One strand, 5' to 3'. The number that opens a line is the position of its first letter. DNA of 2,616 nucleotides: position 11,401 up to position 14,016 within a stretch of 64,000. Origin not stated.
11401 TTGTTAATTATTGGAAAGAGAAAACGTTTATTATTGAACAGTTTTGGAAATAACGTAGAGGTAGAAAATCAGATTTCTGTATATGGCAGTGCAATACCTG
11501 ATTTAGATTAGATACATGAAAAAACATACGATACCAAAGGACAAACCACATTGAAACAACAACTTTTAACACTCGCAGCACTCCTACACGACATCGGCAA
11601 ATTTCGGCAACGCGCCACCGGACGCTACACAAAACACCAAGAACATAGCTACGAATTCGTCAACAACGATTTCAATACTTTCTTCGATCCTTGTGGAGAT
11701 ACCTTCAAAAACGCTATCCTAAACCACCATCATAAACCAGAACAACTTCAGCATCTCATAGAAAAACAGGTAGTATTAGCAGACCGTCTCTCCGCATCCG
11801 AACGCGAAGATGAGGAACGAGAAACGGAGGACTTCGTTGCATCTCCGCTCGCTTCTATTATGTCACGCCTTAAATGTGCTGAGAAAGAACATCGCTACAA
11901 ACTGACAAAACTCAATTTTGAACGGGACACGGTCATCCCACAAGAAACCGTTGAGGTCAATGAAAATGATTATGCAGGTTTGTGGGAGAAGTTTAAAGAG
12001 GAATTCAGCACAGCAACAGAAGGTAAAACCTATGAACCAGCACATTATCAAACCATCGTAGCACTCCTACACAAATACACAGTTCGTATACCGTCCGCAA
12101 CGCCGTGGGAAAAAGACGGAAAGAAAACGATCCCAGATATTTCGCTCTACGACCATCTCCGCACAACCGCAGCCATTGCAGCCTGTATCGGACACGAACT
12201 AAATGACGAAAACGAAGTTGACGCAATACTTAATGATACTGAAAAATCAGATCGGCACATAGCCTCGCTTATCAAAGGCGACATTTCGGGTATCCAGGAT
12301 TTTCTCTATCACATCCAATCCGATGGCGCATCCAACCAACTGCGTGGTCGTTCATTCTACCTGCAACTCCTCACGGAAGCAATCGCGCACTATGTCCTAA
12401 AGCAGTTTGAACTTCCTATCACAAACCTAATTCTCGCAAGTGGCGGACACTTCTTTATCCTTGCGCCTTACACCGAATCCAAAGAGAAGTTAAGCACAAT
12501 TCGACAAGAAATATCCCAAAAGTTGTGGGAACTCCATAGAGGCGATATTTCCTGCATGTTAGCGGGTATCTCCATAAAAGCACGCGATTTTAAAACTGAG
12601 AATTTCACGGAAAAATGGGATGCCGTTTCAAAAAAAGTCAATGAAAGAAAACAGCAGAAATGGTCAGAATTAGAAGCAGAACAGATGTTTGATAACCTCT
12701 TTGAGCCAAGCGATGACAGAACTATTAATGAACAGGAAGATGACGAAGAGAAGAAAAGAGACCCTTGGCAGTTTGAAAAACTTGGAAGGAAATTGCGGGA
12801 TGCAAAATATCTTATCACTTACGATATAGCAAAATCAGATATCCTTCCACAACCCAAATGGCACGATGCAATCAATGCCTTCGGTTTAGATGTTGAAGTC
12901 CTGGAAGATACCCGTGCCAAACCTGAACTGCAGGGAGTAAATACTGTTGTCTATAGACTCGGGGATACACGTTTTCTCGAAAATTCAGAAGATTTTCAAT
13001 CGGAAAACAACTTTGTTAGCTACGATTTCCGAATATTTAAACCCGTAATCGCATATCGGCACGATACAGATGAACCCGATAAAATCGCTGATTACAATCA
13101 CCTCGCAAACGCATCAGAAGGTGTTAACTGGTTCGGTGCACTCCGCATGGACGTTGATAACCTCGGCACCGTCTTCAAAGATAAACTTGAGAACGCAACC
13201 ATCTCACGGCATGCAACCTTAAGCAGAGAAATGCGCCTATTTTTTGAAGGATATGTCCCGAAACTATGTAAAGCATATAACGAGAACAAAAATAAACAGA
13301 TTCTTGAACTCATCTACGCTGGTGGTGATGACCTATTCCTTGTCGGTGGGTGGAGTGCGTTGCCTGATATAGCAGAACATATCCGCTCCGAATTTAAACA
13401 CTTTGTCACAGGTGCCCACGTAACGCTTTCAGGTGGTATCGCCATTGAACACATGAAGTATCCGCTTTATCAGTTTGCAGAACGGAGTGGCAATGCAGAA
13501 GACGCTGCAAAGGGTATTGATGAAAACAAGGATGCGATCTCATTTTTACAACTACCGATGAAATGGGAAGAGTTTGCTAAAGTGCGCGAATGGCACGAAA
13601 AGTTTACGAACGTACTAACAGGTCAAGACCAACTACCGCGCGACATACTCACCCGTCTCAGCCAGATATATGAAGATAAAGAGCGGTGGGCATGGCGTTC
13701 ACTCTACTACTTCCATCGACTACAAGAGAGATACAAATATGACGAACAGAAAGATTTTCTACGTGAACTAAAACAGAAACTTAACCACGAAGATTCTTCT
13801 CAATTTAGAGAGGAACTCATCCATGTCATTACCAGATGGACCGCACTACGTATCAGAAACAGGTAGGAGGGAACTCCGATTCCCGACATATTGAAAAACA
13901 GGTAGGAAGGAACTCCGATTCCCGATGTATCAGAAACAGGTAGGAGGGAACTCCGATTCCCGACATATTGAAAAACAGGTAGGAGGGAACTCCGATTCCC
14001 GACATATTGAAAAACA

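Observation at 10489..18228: Type III-A-like csm operon headed by a Dam-family methyltransferase, with a private leaderless mini-array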

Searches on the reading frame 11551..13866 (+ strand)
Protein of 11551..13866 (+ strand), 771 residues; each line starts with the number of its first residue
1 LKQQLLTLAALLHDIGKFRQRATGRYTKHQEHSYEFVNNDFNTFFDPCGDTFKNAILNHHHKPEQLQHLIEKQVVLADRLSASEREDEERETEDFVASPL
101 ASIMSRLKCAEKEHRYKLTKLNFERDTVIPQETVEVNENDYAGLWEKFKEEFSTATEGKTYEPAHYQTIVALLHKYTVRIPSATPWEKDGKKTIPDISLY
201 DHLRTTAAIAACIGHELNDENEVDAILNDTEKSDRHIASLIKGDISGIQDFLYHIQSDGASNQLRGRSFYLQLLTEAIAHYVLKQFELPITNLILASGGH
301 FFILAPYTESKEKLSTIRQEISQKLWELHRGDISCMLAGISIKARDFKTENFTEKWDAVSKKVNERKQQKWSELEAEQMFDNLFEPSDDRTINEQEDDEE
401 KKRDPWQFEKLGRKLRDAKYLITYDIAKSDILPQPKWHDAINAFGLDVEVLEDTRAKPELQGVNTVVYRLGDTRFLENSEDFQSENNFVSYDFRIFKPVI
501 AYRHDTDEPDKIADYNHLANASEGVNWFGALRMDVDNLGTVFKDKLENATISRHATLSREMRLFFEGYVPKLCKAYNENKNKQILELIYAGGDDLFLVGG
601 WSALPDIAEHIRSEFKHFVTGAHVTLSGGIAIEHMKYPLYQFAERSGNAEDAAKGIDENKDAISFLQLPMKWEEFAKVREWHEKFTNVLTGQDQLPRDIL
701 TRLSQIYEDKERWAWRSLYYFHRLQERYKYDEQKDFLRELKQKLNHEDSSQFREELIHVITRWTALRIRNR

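Call 7: search_protein_families(library=pfam, proteins=[window:11551-13866:+], max_evalue=0.01)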
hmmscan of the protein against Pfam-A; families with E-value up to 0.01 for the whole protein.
window:11551-13866:+ (771 aa): 3 families
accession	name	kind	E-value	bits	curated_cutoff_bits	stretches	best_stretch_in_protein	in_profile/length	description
PF22335.1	Cas10-Cmr2_palm2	-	4.3e-36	124.4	27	1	528-663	2-132/133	Cas10/Cmr2, second palm domain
PF18211.6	Csm1_B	-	3e-26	91.6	26.4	1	255-347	1-94/94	Csm1 subunit domain B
PF01966.28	HD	-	4.3e-11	43.6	22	1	4-82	25-115/116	HD domain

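Call 8: search_protein_families(library=ncbifam, proteins=[window:11551-13866:+], max_evalue=0.01)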
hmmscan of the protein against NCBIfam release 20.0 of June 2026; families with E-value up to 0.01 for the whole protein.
window:11551-13866:+ (771 aa): 2 families
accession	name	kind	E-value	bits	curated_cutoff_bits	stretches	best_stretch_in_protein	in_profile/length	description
TIGR02578.2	cas_TM1811_Csm1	equivalog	1.6e-177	592.5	170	1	5-769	3-753/753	type III-A CRISPR-associated protein Cas10/Csm1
TIGR02577.1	cas_TM1794_Cmr2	equivalog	5e-13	48.7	79.4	1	367-654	294-509/510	type III-B CRISPR-associated protein Cas10/Cmr2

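Call 13: find_homologous_proteins(query=window:11551-13866:+, max_evalue=1e-20)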
Query window:11551-13866:+ (771 aa): 2802 proteins with E <= 1e-20 among 8000 candidates; the best 120 are listed.
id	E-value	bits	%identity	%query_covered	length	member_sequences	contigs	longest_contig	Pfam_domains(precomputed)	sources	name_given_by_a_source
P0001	0.0e+0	1774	100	100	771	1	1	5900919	PF22335.2,PF01966.29,PF18211.8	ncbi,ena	-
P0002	0.0e+0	1545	87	100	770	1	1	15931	PF22335.2,PF01966.29,PF18211.8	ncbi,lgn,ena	-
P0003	0.0e+0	1540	87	100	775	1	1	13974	PF22335.2,PF01966.29,PF18211.8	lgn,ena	-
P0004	0.0e+0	1536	87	100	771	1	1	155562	PF22335.2,PF01966.29,PF18211.8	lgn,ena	-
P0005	0.0e+0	1491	85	100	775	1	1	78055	PF22335.2,PF01966.29,PF18211.8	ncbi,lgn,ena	-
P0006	0.0e+0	1489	85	100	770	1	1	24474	PF22335.2,PF01966.29,PF18211.8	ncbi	-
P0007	0.0e+0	1460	83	100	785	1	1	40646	PF22335.2,PF01966.29,PF18211.8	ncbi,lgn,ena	-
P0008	0.0e+0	1458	84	100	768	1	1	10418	PF22335.2,PF01966.29,PF18211.8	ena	-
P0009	0.0e+0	1455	83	100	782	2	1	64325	PF22335.2,PF01966.29,PF18211.8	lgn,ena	-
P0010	0.0e+0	1434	82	100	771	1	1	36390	PF22335.2,PF01966.29,PF18211.8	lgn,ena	-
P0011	0.0e+0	1430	81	100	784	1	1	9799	PF22335.2,PF01966.29,PF18211.8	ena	-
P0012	0.0e+0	1402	81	99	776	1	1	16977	PF22335.2,PF01966.29,PF18211.8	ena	-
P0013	0.0e+0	1387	79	99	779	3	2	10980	PF22335.2,PF01966.29,PF18211.8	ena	-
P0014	0.0e+0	1384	80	100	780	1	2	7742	PF22335.2,PF01966.29,PF18211.8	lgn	-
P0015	0.0e+0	1353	77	100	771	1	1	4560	PF22335.2,PF01966.29,PF18211.8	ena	-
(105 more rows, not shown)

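Call 16: find_related_loci(query=A1, collection=genome_contigs, flank=10000)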
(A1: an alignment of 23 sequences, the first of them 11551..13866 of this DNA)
Query A1 (771 aa) in genome_contigs; peptide patterns used: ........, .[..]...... (x = any residue, [..] = any of these).
168 stretches matched a pattern; 121 encode a relative of the query (tblastn E <= 1e-3); the best 80 are kept; 78 distinct loci.
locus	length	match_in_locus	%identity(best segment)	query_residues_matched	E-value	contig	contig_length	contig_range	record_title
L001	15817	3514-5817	84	2-771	0e+0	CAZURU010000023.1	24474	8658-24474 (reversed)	MAG TPA_asm: uncultured bacterium isolate SRP109090_co2_4 genome assembly, contig: NODE_2746_length_24474_cov_7.046153,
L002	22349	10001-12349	83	1-771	0e+0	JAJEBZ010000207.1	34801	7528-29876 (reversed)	MAG: Candidatus Poribacteria bacterium isolate jk18x9bins.65 k141_309242, whole genome shotgun sequence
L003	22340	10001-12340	83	2-771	0e+0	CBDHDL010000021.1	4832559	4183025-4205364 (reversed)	MAG: Candidatus Poribacteria bacterium isolate 20da9595-a677-4a4b-9313-254fbc54331e genome assembly, contig: contig_21,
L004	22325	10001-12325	85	1-771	0e+0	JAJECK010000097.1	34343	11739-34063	MAG: Candidatus Poribacteria bacterium isolate jk18xAbins.19 k141_276006, whole genome shotgun sequence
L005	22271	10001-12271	74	2-770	0e+0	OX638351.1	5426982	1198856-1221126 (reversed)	MAG: uncultured Poribacteria bacterium isolate d4690918-7cf6-4b6d-bcb0-07eb3c50a363 genome assembly, chromosome: 1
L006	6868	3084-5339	71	15-770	0e+0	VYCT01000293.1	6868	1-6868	MAG: Candidatus Poribacteria bacterium isolate SB0675_bin_22 NODE_4244_length_6868_cov_11.856451, whole genome shotgun s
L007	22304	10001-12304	71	2-769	0e+0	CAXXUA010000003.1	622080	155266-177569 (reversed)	MAG: Candidatus Poribacteria bacterium isolate 64057701-0cd0-4337-b80b-d127c366c46f genome assembly, contig: contig_3, w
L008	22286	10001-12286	69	2-771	0e+0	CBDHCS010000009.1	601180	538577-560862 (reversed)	MAG: Candidatus Poribacteria bacterium isolate 2ff7ea9c-4ed9-48aa-ac60-1c2c21251b56 genome assembly, contig: contig_9, w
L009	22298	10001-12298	70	3-770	0e+0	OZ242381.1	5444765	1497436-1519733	MAG: Candidatus Poribacteria bacterium isolate 80d8d026-9b84-4ba5-a38a-fc23128cda22 genome assembly, chromosome: 1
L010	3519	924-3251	70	6-769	0e+0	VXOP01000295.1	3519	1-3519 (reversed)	MAG: Candidatus Poribacteria bacterium isolate SB0662_bin_35 NODE_14675_length_3519_cov_32.584007, whole genome shotgun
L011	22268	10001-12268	69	3-771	0e+0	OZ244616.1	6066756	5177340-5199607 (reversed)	MAG: Candidatus Poribacteria bacterium isolate e5250d40-67f0-410b-965f-0d198546f1b0 genome assembly, chromosome: 1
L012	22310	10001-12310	68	2-770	0e+0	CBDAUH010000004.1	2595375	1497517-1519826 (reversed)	MAG: Candidatus Poribacteria bacterium isolate 2b956532-cd71-4e48-8ac0-65602b58f679 genome assembly, contig: contig_4, w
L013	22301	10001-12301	67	3-770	0e+0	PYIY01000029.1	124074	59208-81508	MAG: Candidatus Poribacteria bacterium isolate PCPOR4 Ga0207198_1029, whole genome shotgun sequence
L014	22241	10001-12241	63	14-771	0e+0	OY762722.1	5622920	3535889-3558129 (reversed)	MAG: Candidatus Poribacteria bacterium isolate ed6806d3-dd7a-4409-98ee-5b7e1ebe3502 genome assembly, chromosome: 1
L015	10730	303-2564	62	14-771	0e+0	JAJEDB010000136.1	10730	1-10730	MAG: Candidatus Poribacteria bacterium isolate jk18xAbins.50 k141_411388, whole genome shotgun sequence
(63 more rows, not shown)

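Call 24: search_protein_families(library=pfam, proteins=[L005:16010-17146:+, L005:17376-17885:+, L005:17896-18948:+, L005:19297-19560:+, L005:3045-3797:+, L005:3877-5268:+, L005:5271-6302:+, L005:6299-6934:+, L005:6938-9271:+, L005:574-2274:+], max_evalue=0.001)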
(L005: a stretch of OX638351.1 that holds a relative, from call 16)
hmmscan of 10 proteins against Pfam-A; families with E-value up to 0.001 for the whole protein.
L005:16010-17146:+ (378 aa): 1 family
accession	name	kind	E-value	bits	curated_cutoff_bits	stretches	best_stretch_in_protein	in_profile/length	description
PF09651.16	Cas_APE2256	-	1e-33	116.6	24.8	1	72-207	2-136/136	CRISPR-associated protein (Cas_APE2256)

L005:17376-17885:+ (169 aa): 2 families
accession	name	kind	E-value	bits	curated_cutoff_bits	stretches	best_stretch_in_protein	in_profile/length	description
PF01930.23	Cas_Cas4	-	4.9e-53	179.9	22.7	1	10-169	1-160/160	Domain of unknown function DUF83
PF12705.13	PDDEXK_1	-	0.00052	20.5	22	1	66-167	127-246/247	PD-(D/E)XK nuclease superfamily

L005:17896-18948:+ (350 aa): 1 family
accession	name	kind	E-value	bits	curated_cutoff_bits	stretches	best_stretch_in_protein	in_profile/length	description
PF01867.21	Cas_Cas1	-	2e-93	313.1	22.3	1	24-305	1-283/283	CRISPR associated protein Cas1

L005:19297-19560:+ (87 aa): 1 family
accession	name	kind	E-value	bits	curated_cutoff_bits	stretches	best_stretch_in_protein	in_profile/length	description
PF09827.14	CRISPR_Cas2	-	3.7e-24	85.2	23.8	1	1-71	1-72/74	CRISPR associated protein Cas2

L005:3045-3797:+ (250 aa): 2 families
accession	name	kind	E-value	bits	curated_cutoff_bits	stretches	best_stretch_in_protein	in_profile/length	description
PF01881.21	Cas_Cas6_C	-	8.3e-32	111.1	23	1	124-250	5-125/125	CRISPR associated protein Cas6, C-terminal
PF21350.2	Cas6_I-A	-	1.6e-16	60.8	27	1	15-117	2-100/101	CRISPR-associated protein Cas6, N-terminal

L005:3877-5268:+ (463 aa): 1 family
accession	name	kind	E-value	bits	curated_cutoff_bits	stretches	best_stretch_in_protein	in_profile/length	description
PF09706.15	Cas_CXXC_CXXC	-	1.4e-08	35.1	21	1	97-154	4-68/69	CRISPR-associated protein (Cas_CXXC_CXXC)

L005:5271-6302:+ (343 aa): 1 family
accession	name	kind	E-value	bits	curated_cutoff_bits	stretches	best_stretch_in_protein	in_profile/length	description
PF01905.21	DevR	-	1.1e-08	35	23.8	1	31-261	20-259/270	CRISPR-associated negative auto-regulator DevR/Csa2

L005:6299-6934:+ (211 aa): 1 family
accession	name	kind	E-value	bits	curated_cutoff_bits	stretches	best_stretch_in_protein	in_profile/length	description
PF09704.15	Cas_Cas5d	-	5.9e-08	33.4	23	1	4-146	2-167/217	CRISPR-associated protein (Cas_Cas5)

L005:6938-9271:+ (777 aa): 5 families
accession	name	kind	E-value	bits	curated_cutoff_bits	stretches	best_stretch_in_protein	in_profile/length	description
PF22590.2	Cas3-like_C_2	-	3e-30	105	27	1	512-602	2-105/106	CRISPR-associated nuclease/helicase Cas3, C-terminal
PF00270.35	DEAD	-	1.1e-17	64.7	26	2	264-324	15-76/167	DEAD/DEAH box helicase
PF00271.37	Helicase_C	-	6.5e-09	36.5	23.5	1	508-602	11-110/110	Helicase conserved C-terminal domain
PF18019.7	Cas3_HD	-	1.7e-08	35.2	23.1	1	14-221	15-204/207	Cas3, HD domain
PF04851.21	ResIII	-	3.3e-08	34.1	22.5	1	248-458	8-162/164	Type III restriction enzyme, res subunit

L005:574-2274:+ (566 aa): 1 family
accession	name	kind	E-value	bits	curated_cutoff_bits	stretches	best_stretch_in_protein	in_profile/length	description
PF13584.12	BatD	-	4.8e-22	78.8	24.1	2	305-403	1-92/92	BatD DUF11 like domain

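Call 33: find_encoding_contigs(protein=P0004, flank=10000, max_places=2)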
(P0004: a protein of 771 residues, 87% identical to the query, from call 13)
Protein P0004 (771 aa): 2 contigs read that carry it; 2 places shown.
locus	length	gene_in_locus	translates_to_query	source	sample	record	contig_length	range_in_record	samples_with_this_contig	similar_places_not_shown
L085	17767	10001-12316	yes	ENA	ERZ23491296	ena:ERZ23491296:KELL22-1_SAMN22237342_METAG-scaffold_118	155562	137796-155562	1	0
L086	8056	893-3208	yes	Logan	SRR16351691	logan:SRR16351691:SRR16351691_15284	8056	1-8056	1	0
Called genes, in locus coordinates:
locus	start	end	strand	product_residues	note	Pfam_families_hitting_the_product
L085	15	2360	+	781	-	PF18019:Cas3_HD (faint), PF04851:ResIII (weak), PF00270:DEAD, PF00271:Helicase_C, PF22590:Cas3-like_C_2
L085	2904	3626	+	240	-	PF01867:Cas_Cas1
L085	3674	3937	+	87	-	PF09827:CRISPR_Cas2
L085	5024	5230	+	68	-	-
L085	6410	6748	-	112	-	-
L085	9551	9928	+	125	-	PF02086:MethyltransfD12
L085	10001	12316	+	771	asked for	PF01966:HD (weak), PF18211:Csm1_B, PF22335:Cas10-Cmr2_palm2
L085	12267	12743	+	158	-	PF03750:Csm2_III-A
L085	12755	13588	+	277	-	PF03787:RAMPs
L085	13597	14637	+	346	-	PF03787:RAMPs, PF17953:Csm4_C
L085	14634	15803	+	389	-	PF03787:RAMPs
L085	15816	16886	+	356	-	PF09651:Cas_APE2256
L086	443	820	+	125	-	PF02086:MethyltransfD12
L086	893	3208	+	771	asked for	PF01966:HD (weak), PF18211:Csm1_B, PF22335:Cas10-Cmr2_palm2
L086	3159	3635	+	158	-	PF03750:Csm2_III-A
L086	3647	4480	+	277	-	PF03787:RAMPs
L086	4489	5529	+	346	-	PF03787:RAMPs, PF17953:Csm4_C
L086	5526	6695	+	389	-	PF03787:RAMPs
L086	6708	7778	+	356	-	PF09651:Cas_APE2256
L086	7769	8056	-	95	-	?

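Call 34: find_encoding_contigs(protein=P0005, flank=10000, max_places=2)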
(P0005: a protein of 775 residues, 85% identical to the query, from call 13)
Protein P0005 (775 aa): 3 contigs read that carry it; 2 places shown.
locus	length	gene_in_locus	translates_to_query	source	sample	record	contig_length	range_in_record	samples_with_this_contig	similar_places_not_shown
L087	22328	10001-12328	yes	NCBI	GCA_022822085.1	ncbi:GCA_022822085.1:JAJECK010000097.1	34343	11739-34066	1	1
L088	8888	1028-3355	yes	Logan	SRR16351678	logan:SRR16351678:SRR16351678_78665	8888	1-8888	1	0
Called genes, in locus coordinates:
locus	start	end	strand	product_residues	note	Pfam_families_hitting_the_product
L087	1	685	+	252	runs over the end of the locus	PF00106:adh_short, PF08659:KR, PF13561:adh_short_C2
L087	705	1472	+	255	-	PF21350:Cas6_I-A, PF01881:Cas_Cas6_C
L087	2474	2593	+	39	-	-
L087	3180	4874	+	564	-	-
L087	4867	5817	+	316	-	PF01905:DevR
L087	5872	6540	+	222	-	PF09704:Cas_Cas5d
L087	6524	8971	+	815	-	PF18019:Cas3_HD (weak), PF00270:DEAD, PF04851:ResIII, PF00271:Helicase_C (faint), PF22590:Cas3-like_C_2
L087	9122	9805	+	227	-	-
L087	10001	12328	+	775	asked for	PF01966:HD, PF18211:Csm1_B, PF22335:Cas10-Cmr2_palm2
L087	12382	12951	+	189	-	PF00313:CSD, PF03750:Csm2_III-A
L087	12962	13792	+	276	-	PF03787:RAMPs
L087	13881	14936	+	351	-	PF03787:RAMPs, PF17953:Csm4_C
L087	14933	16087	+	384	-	PF03787:RAMPs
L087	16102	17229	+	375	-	PF09651:Cas_APE2256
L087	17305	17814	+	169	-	PF01930:Cas_Cas4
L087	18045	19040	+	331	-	PF01867:Cas_Cas1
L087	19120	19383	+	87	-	PF09827:CRISPR_Cas2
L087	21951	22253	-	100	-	-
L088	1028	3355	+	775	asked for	PF01966:HD, PF18211:Csm1_B, PF22335:Cas10-Cmr2_palm2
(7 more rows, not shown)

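Call 35: find_encoding_contigs(protein=P0002, flank=10000, max_places=2)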
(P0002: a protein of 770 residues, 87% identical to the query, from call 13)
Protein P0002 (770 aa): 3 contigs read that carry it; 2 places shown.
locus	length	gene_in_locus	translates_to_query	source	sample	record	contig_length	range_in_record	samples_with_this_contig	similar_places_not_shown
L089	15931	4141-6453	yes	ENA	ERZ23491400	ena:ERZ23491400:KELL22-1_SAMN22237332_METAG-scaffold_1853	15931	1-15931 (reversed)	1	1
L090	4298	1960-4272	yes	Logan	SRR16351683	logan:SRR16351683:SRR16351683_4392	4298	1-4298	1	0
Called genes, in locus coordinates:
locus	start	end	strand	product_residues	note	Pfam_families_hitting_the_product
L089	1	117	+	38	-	?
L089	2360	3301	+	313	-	PF02086:MethyltransfD12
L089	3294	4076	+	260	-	-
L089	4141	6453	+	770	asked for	PF01966:HD (weak), PF18211:Csm1_B, PF22335:Cas10-Cmr2_palm2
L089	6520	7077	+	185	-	PF00313:CSD, PF03750:Csm2_III-A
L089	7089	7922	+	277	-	PF03787:RAMPs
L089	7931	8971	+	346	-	PF03787:RAMPs, PF17953:Csm4_C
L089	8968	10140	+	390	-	PF03787:RAMPs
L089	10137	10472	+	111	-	PF08960:STIV_B116-like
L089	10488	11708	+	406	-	-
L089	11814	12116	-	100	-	-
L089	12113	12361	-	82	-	-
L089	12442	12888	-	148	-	-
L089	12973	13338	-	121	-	-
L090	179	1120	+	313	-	PF02086:MethyltransfD12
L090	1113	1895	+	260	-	-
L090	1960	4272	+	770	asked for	PF01966:HD (weak), PF18211:Csm1_B, PF22335:Cas10-Cmr2_palm2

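Call 37: search_protein_families(library=pfam, proteins=[L089:3294-4076:+, L089:10137-10472:+, L089:10488-11708:+, L087:9122-9805:+], max_evalue=1)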
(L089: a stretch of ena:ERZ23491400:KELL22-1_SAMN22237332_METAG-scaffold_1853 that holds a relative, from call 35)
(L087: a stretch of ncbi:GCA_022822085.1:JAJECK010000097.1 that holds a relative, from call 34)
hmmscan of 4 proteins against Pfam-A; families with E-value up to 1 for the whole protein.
L089:3294-4076:+ (260 aa): 0 families

L089:10137-10472:+ (111 aa): 1 family
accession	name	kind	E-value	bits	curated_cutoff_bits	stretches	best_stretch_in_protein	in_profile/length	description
PF08960.15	STIV_B116-like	-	3.3e-13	50.1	26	1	2-85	1-84/101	STIV B116-like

L089:10488-11708:+ (406 aa): 5 families
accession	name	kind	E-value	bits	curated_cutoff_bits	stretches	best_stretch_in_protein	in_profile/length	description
PF25399.1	DeaD_dimer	-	0.011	16.1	23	1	75-106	8-39/67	RNA helicase DeaD dimerization domain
PF18739.6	HEPN_Apea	-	0.025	15.4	24.4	0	356-382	79-106/136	Apea-like HEPN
PF10925.13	DUF2680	-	0.062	13.9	25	0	281-298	26-43/57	Protein of unknown function (DUF2680)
PF22230.1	Csx1_CARF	-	0.076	13.8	24.7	1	17-148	10-127/163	CRISPR system endoribonuclease Csx1, CARF domain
PF18731.6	HEPN_Swt1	-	0.09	13.5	27.5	1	313-392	26-110/115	Swt1-like HEPN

L087:9122-9805:+ (227 aa): 4 families
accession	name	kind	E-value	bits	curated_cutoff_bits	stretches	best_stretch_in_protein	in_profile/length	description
PF10045.14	DUF2280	-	0.00013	22.5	24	1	62-130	22-91/103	Uncharacterized conserved protein (DUF2280)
PF04632.18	FUSC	-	0.38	9.7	30.9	1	57-214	172-328/660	Fusaric acid resistance protein family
PF00616.24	RasGAP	-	0.46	10.8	28.3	1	11-161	21-156/207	GTPase-activator protein for Ras-like GTPase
PF17221.8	COMMD1_N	-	0.62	10.9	23.4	0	21-104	17-100/102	COMMD1 N-terminal domain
